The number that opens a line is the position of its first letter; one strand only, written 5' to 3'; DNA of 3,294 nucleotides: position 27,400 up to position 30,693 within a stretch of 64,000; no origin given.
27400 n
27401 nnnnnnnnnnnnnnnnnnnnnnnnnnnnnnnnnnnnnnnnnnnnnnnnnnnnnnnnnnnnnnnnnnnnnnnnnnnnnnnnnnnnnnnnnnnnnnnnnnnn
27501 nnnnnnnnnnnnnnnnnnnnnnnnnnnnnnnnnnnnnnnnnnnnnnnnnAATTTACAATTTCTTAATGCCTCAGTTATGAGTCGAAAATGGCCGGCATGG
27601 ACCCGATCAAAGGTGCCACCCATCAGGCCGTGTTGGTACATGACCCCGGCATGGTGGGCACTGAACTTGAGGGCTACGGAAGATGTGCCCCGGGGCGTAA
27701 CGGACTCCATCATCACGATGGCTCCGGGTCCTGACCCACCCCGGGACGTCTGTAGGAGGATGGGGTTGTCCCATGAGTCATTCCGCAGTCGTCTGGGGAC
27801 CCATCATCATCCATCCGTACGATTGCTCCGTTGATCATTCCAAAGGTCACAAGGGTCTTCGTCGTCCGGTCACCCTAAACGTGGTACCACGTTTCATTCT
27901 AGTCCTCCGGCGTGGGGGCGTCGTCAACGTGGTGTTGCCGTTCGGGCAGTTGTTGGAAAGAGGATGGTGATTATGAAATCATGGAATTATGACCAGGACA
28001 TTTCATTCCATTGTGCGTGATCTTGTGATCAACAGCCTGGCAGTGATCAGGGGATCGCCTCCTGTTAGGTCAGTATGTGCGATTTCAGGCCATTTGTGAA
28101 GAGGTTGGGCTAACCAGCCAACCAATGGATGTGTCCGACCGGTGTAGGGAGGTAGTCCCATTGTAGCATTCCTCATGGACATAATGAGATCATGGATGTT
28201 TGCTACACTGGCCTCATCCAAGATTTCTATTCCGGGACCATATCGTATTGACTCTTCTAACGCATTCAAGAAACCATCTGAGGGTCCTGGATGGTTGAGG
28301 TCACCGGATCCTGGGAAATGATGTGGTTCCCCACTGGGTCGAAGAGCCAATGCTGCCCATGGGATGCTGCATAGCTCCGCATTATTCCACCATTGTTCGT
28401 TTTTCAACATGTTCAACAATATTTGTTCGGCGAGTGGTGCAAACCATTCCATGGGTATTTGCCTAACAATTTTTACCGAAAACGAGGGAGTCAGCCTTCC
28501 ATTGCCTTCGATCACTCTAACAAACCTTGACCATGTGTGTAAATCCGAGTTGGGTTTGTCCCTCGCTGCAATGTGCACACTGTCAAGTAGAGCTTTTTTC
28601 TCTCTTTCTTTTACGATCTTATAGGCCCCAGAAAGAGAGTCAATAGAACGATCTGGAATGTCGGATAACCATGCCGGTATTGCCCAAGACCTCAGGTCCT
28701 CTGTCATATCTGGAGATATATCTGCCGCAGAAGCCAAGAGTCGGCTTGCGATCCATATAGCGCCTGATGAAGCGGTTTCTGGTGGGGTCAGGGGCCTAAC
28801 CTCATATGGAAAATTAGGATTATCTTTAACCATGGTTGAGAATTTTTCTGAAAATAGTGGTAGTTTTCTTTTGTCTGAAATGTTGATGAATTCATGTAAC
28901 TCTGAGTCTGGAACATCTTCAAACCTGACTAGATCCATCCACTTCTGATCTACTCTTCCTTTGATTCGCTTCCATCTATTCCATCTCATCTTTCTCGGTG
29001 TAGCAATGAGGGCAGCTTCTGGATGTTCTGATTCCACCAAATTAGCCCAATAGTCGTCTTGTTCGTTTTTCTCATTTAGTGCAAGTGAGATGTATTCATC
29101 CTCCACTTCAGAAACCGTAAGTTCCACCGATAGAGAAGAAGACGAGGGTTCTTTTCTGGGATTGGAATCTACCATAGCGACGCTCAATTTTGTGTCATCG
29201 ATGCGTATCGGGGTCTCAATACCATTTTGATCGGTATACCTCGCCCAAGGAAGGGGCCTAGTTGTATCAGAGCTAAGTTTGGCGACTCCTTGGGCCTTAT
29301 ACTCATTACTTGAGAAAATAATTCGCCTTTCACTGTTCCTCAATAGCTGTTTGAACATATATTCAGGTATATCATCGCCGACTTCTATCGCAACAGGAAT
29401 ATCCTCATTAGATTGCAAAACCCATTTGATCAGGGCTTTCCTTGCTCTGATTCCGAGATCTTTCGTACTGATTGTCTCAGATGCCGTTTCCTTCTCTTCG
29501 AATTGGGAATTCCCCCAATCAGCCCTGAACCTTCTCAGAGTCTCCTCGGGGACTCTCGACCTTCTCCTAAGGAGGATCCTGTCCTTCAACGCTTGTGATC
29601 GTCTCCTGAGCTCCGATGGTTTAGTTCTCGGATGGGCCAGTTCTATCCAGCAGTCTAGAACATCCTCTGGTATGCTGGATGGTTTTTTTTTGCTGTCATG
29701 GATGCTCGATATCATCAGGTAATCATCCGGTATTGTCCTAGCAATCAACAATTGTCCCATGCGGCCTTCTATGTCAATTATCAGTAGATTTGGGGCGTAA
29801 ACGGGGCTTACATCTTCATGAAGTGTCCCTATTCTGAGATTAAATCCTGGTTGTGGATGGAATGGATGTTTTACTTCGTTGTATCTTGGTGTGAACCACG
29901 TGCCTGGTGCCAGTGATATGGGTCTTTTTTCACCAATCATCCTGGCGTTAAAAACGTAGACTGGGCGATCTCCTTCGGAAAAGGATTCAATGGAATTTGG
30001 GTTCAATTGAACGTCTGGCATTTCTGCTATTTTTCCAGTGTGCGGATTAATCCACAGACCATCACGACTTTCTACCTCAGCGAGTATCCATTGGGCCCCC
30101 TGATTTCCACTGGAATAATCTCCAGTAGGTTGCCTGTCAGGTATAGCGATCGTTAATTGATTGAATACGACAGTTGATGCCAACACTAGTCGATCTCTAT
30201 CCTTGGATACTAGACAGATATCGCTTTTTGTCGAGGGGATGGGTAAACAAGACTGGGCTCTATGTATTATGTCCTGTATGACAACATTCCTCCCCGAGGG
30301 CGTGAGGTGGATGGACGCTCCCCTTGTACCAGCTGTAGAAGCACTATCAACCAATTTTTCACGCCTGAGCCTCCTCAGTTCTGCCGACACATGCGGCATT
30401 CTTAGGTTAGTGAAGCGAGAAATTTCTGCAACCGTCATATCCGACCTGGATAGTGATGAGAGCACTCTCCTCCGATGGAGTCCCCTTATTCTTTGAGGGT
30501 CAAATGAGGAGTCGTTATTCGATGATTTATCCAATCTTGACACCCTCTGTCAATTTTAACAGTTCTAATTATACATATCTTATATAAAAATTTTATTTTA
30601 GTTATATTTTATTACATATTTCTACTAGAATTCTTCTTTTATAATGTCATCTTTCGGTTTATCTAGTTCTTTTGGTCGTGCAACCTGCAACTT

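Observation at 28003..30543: Orphan 846-aa protein: N-terminal winged helix fused to ~750 aa with no recognisable motif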

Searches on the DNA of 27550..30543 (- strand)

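Call 34: search_rna_families(source=window, start=27550, end=28060, threshold=evalue, max_evalue=1, show_alignments=2)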
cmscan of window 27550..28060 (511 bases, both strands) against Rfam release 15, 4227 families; matches with E-value up to 1: 2.
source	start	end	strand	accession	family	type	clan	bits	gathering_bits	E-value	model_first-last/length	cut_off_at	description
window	27679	28006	-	RF00064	HgcG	Gene; snRNA; snoRNA; HACA-box;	-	20.2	77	0.0014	1-276/276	no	HgcG RNA (Pab40)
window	27904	27926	-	RF01145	sR14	Gene; snRNA; snoRNA; CD-box;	-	13.8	38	0.33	31-54/54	no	Small nucleolar RNA sR14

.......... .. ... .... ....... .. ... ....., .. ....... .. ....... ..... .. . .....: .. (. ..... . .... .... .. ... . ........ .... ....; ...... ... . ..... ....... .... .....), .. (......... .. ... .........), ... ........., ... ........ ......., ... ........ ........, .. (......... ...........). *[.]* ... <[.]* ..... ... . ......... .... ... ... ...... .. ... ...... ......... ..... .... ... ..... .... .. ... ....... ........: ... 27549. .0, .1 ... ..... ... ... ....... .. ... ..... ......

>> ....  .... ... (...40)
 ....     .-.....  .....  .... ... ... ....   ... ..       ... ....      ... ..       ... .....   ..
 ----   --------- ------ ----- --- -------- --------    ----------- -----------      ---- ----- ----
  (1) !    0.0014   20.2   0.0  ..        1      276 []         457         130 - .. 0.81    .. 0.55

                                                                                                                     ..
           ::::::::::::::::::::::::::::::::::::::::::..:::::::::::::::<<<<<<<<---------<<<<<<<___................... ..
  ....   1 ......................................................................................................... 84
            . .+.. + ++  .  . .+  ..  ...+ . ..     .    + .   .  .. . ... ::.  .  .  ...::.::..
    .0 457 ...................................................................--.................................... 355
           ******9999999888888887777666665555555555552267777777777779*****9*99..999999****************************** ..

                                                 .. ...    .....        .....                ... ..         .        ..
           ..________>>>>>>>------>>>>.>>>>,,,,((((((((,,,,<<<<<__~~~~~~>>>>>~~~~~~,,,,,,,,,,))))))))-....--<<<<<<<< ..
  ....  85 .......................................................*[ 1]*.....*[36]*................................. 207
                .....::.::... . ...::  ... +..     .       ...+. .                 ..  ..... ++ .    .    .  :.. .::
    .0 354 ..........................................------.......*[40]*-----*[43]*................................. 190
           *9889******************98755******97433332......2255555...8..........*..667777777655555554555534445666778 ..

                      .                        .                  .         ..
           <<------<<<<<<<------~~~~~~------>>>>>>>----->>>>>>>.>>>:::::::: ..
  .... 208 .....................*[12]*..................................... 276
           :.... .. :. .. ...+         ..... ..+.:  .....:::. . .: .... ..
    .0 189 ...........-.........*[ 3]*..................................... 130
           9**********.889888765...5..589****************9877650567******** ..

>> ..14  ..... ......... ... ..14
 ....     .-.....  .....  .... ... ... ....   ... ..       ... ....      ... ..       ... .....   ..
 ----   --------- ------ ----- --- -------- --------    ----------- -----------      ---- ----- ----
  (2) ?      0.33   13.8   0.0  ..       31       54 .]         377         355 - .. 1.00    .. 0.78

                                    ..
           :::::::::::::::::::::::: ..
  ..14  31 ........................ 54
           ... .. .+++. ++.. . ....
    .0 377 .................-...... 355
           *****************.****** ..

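Call 76: search_rna_families(source=L027, start=8330, end=8800, threshold=evalue, max_evalue=1)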
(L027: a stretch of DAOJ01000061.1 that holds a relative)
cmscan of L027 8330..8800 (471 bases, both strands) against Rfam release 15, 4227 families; matches with E-value up to 1: 1.
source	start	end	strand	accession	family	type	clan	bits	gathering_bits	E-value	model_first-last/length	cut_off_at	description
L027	8484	8744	+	RF00064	HgcG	Gene; snRNA; snoRNA; HACA-box;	-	27.7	77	6.1e-06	1-276/276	no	HgcG RNA (Pab40)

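Call 77: search_rna_families(source=L009, start=10450, end=10880, threshold=evalue, max_evalue=1)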
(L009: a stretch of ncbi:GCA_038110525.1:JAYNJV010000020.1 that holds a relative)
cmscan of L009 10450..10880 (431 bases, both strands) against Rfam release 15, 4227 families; matches with E-value up to 1: 1.
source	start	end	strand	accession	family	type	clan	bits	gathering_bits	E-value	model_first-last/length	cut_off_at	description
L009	10527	10776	+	RF00064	HgcG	Gene; snRNA; snoRNA; HACA-box;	-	27.2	77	8e-06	1-276/276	no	HgcG RNA (Pab40)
